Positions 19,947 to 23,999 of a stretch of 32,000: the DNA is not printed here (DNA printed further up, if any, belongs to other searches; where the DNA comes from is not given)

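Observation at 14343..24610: Tightly packed five-gene unit: orphan, J-domain giant, small orphan, Sel1 giant, membrane protein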

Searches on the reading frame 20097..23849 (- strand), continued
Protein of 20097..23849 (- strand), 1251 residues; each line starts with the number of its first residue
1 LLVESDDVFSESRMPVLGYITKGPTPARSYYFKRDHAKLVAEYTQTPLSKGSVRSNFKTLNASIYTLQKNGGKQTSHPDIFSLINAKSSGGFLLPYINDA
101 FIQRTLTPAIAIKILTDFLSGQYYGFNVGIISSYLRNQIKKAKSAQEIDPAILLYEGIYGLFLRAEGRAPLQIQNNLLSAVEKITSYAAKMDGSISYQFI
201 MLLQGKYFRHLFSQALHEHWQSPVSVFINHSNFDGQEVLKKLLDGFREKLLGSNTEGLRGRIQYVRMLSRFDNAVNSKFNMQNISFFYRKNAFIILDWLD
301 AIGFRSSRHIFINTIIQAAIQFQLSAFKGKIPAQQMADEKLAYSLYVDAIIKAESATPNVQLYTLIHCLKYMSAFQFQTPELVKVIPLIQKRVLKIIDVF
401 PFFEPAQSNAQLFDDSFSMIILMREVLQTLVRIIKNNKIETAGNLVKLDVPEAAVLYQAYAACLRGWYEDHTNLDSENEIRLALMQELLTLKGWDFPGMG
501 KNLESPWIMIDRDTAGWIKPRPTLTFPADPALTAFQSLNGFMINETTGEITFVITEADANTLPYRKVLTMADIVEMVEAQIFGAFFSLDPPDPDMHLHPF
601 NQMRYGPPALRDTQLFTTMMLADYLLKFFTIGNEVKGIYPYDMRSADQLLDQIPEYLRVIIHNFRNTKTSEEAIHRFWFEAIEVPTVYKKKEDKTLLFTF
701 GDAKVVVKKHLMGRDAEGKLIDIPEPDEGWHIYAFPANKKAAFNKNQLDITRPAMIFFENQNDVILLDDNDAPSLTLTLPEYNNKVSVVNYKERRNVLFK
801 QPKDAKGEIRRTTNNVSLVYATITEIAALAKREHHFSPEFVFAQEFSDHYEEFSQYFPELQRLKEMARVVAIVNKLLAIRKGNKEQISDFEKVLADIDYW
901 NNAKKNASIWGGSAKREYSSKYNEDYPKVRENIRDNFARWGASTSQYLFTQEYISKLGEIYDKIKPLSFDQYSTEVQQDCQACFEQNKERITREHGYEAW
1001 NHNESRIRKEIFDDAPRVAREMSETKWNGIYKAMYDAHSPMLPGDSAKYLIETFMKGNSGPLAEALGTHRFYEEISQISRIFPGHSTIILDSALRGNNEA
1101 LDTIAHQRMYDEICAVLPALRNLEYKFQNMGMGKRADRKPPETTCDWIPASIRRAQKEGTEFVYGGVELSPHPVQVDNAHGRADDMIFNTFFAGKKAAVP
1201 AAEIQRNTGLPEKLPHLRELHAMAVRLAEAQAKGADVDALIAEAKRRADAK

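Call 37: find_homologous_proteins(query=A2, max_evalue=0.001)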
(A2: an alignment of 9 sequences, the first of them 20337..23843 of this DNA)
Query A2 (9 sequences) (1169 aa, profile of the alignment): 8 proteins with E <= 0.001 among 8000 candidates.
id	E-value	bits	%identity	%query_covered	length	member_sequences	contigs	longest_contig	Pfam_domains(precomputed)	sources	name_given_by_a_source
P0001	0.0e+0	1559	100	100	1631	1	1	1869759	PF00226.37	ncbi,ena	-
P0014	0.0e+0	1496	30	99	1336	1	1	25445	-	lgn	-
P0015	0.0e+0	1477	34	99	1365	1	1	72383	PF14412.13,PF00226.37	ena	-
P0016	0.0e+0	1364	32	99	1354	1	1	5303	PF14412.13,PF00226.37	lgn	-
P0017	0.0e+0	1340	34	100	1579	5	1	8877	PF14412.13,PF00226.37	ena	-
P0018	0.0e+0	1316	33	95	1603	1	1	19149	PF00226.37,PF02338.26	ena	-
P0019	9.9e-212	724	38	41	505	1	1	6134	-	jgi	-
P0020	6.3e-210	718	42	28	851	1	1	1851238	-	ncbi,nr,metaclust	ncbi:hypothetical protein NOVO_05475 [Rickettsiales bacterium Ac37b]|nr:hypothetical protein NOVO_05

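Call 39: search_protein_families(library=pfam, proteins=[P0014, P0015, P0017, P0018, P0019, P0020, P0009], max_evalue=0.01)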
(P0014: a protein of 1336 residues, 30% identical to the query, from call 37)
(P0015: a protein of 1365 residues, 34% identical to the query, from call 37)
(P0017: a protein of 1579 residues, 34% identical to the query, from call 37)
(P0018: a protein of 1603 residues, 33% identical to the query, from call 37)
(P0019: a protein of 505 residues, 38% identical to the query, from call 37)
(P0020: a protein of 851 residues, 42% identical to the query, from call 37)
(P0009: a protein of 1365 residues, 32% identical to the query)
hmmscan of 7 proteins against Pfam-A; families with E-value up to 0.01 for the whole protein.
P0014 (1336 aa): 1 family
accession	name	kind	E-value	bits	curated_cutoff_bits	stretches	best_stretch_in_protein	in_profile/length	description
PF00226.36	DnaJ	-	2.6e-05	24.7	27.8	1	4-44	19-63/63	DnaJ domain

P0015 (1365 aa): 2 families
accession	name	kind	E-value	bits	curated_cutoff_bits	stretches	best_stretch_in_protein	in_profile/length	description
PF00226.36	DnaJ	-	1.8e-18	66.9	27.8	1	3-61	1-63/63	DnaJ domain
PF14412.12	AHH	-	1.2e-13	51.4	22.3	1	1249-1341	14-107/111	A nuclease family of the HNH/ENDO VII superfamily with conserved AHH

P0017 (1579 aa): 2 families
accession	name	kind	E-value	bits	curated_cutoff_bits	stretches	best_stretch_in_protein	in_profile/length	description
PF00226.36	DnaJ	-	1.4e-18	67.2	27.8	1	6-64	1-63/63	DnaJ domain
PF14412.12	AHH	-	8.3e-13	48.8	22.3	1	1458-1554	10-108/111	A nuclease family of the HNH/ENDO VII superfamily with conserved AHH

P0018 (1603 aa): 2 families
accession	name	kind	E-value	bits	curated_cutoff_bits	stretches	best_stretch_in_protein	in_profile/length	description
PF00226.36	DnaJ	-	1.1e-17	64.3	27.8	1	4-61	2-63/63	DnaJ domain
PF02338.25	OTU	-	2e-10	41.7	23.3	1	154-282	1-93/128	OTU-like cysteine protease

P0019 (505 aa): 0 families

P0020 (851 aa): 0 families

P0009 (1365 aa): 1 family
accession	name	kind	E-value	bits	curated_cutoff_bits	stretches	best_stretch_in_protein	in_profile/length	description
PF00226.36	DnaJ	-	1.1e-07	32.3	27.8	1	4-51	2-53/63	DnaJ domain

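Call 50: search_protein_representatives(alignment_id=A2)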
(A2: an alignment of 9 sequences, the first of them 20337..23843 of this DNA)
Query: 9 sequences, 1139 profile positions. Proteins with E-value up to 0.001 (for the whole library): 745; up to 1e-10: 565; up to 1e-30: 374. The best 150 are listed.
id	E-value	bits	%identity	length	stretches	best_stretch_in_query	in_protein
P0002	0.0e+00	1621.2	-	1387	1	7-1139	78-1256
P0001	0.0e+00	1559.3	-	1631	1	5-1139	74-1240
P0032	0.0e+00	1430.0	-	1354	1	1-1137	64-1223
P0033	0.0e+00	1374.6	-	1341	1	3-1138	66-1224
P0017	0.0e+00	1339.9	-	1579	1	2-1139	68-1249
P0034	0.0e+00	1321.3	-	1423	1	2-1139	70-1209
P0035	0.0e+00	1305.2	-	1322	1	1-1139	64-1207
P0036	0.0e+00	1299.2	-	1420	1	18-1138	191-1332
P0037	0.0e+00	1290.9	-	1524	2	1-812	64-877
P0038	0.0e+00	1257.3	-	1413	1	12-1138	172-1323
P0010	0.0e+00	1232.5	-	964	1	3-879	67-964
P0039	0.0e+00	1223.6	-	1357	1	9-1139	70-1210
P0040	0.0e+00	1220.7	-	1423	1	2-1139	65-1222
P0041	0.0e+00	1214.4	-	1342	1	6-1139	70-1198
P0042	0.0e+00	1213.4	-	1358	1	11-1139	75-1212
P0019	3.1e-212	724.2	-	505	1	166-656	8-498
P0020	2.0e-210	718.3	-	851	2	447-801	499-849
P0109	4.3e-134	465.5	-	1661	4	380-725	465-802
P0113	2.7e-127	442.9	-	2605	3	310-727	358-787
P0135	7.8e-78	279.2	-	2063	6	384-722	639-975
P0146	3.4e-68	247.2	-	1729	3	453-727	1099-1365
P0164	5.7e-62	226.6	-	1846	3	454-727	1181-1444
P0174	3.3e-60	220.8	-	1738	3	456-724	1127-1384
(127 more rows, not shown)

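Call 53: search_protein_families(library=pfam, proteins=[P0109, P0113, P0135, P0146, P0164], max_evalue=0.001)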
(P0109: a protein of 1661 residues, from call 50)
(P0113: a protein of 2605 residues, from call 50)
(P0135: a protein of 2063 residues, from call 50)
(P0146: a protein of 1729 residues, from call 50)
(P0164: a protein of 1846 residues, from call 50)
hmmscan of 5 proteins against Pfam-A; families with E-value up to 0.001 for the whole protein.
P0109 (1661 aa): 1 family
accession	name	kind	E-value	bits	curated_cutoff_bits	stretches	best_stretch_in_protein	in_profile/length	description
PF00226.36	DnaJ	-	5.6e-16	58.8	27.8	1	8-72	3-62/63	DnaJ domain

P0113 (2605 aa): 1 family
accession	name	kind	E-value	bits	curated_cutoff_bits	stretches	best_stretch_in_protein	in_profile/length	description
PF00226.36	DnaJ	-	2.7e-13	50.2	27.8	1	5-62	2-63/63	DnaJ domain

P0135 (2063 aa): 2 families
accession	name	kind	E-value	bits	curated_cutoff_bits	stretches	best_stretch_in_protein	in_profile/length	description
PF15524.11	Ntox17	-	2.4e-21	76.2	25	1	1951-2044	1-88/98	Novel toxin 17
PF00226.36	DnaJ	-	1.5e-19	70.2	27.8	1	7-76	1-63/63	DnaJ domain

P0146 (1729 aa): 2 families
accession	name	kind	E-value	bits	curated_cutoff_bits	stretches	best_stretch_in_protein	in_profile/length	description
PF00226.36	DnaJ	-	7.5e-18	64.8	27.8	1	8-66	1-63/63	DnaJ domain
PF01363.27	FYVE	-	0.00014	22.3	27.8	1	278-335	5-66/67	FYVE zinc finger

P0164 (1846 aa): 2 families
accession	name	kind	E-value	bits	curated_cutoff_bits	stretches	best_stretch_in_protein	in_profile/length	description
PF00226.36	DnaJ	-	3.6e-06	27.4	27.8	1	18-61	1-48/63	DnaJ domain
PF01363.27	FYVE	-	0.00041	20.8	27.8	1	305-355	5-59/67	FYVE zinc finger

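Call 57: predict_structure(alignment_id=A3)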
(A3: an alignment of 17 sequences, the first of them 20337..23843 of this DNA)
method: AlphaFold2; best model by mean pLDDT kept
length: 1169 residues; sequences in the alignment: 17
mean_pLDDT: 76.0   pTM: 0.47
mean pLDDT of the five models: 76.0, 74.2, 71.8, 71.3, 67.9
residues with pLDDT >= 90: 180; 70-90: 686; 50-70: 138; < 50: 165
segments of 3 or more residues with pLDDT < 50: 1-17, 169-173, 494-526, 582-605, 632-642, 669-672, 715-718, 781-785, 898-909, 911-917, 1133-1169
pLDDT, mean of each block of 10 residues (from residue 1): 39 42 75 95 90 83 74 84 82 72 86 91 88 89 78 92 68 73 82 74 90 87 63 79 69 62 82 67 88 86 77 93 91 96 94 86 93 89 91 88 85 79 88 75 76 86 76 79 75 45 33 37 46 88 87 85 80 80 43 37 48 71 72 36 61 86 67 67 84 87 77 50 80 89 87 89 79 78 59 88 89 86 89 88 90 83 87 88 81 56 44 46 76 86 87 87 76 84 85 79 85 83 86 86 83 87 89 84 82 83 80 84 85 45 31 41 34
secondary structure, 60 per line:
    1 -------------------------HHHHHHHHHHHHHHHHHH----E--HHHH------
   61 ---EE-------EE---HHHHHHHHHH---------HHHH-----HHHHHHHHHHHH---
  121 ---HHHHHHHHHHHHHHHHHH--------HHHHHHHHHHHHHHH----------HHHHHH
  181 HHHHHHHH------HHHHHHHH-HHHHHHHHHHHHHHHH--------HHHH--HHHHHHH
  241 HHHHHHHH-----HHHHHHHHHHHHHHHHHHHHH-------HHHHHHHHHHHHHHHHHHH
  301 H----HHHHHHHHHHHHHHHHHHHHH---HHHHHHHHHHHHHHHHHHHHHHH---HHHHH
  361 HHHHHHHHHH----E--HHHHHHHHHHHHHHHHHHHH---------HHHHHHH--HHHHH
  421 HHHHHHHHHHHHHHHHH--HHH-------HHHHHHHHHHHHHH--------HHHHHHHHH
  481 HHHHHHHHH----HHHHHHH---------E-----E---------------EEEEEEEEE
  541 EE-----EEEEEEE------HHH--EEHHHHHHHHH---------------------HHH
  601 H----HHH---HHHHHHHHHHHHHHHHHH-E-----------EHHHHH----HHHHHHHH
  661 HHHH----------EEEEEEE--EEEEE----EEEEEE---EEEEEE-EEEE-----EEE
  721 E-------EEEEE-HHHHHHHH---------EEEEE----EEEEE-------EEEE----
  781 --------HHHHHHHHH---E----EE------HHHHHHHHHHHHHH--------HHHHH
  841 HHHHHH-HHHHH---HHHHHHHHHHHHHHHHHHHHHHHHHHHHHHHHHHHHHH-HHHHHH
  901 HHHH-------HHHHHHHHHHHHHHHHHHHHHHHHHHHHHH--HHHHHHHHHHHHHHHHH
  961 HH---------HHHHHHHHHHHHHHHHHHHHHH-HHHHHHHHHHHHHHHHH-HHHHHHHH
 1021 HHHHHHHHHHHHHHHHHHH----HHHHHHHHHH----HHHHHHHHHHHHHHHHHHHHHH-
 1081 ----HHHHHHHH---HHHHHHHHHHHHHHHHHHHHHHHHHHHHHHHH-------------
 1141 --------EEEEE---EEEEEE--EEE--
elements in order (helices of 4 or more, strands of 3 or more residues): H26-43 H51-54 H78-87 H97-100 H106-117 H124-141 H150-164 H175-188 H195-202 H204-219 H228-231 H234-248 H254-274 H282-301 H306-326 H330-352 H356-370 H378-397 H407-413 H416-437 H450-463 H472-489 H494-500 E532-542 E548-554 H568-576 H598-601 H612-629 H644-648 H653-664 E675-681 E684-688 E693-698 E702-707 E709-712 E718-721 E729-733 H735-742 E752-756 E761-765 E773-776 H789-797 H814-827 H836-846 H848-852 H856-893 H895-904 H912-941 H944-962 H972-993 H995-1011 H1013-1039 H1044-1053 H1058-1079 H1085-1092 H1096-1127 E1149-1153 E1157-1162 E1165-1167

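Call 61: fold_search(model_id=the predicted structure, library=pdb)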
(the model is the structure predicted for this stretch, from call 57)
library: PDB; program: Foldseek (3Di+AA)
matches with E <= 10: 354; with E <= 0.001: 0
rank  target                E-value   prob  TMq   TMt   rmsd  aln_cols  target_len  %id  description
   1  9nfl                  1.5e-02  0.14  0.06  0.08  55.1      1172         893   10  Tuna P-glycoprotein Apo Conformation 4 (released 2025-06-04)
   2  8wi5_A                1.9e-02  0.08  0.05  0.05  51.4      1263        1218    9  M5PI-bound hMRP5 (released 2024-07-03)
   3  9nfm                  3.5e-02  0.08  0.05  0.05  55.6      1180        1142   10  Tuna P-glycoprotein bound to DDT (released 2025-06-04)
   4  3f3p_K                3.7e-02  0.25  0.08  0.14  27.9       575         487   11  Crystal structure of the nucleoporin pair Nup85-Seh1, space group P21212 (released 2009-04-07)
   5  7zkb                  8.5e-02  0.07  0.06  0.06  55.9      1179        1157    9  ABCB1 V978C mutant (mABCB1) in the inward facing state (released 2023-04-26)
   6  9ay0                  8.5e-02  0.06  0.06  0.05  53.2      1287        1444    9  Cryo-EM structure of GSSG-bound Ycf1 (released 2025-09-24)
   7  9nfk                  9.2e-02  0.08  0.06  0.08  55.2      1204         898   11  Tuna P-glycoprotein Apo Conformation 3 (released 2025-06-04)
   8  3f3p_D                1.1e-01  0.25  0.08  0.14  23.1       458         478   11  Crystal structure of the nucleoporin pair Nup85-Seh1, space group P21212 (released 2009-04-07)
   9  3sf4_B                1.3e-01  0.51  0.08  0.21  21.6       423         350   10  Crystal structure of the complex between the conserved cell polarity proteins Inscuteable and LGN (released 2011-11-23)
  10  8kci                  1.6e-01  0.04  0.06  0.06  54.9      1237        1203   10  ATP-bound hMRP5 outward-open (released 2024-07-03)
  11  3f3f_G                1.7e-01  0.21  0.09  0.16  26.8       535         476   12  Crystal structure of the nucleoporin pair Nup85-Seh1, space group P21 (released 2009-04-07)
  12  3f3p_L                2.2e-01  0.13  0.08  0.14  27.6       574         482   12  Crystal structure of the nucleoporin pair Nup85-Seh1, space group P21212 (released 2009-04-07)
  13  8fy3_B                2.3e-01  0.13  0.07  0.12  29.3       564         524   11  Structure of NOT1:NOT10:NOT11 module of the human CCR4-NOT complex (released 2023-07-26)
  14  8sa0                  2.4e-01  0.03  0.05  0.05  52.3      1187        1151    8  CryoEM structure of P-Glycoprotein in occluded closed state under continuous turnover conditions with verapamil (released 2025-04-23)
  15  3f3p_H                3.1e-01  0.13  0.08  0.14  25.3       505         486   11  Crystal structure of the nucleoporin pair Nup85-Seh1, space group P21212 (released 2009-04-07)
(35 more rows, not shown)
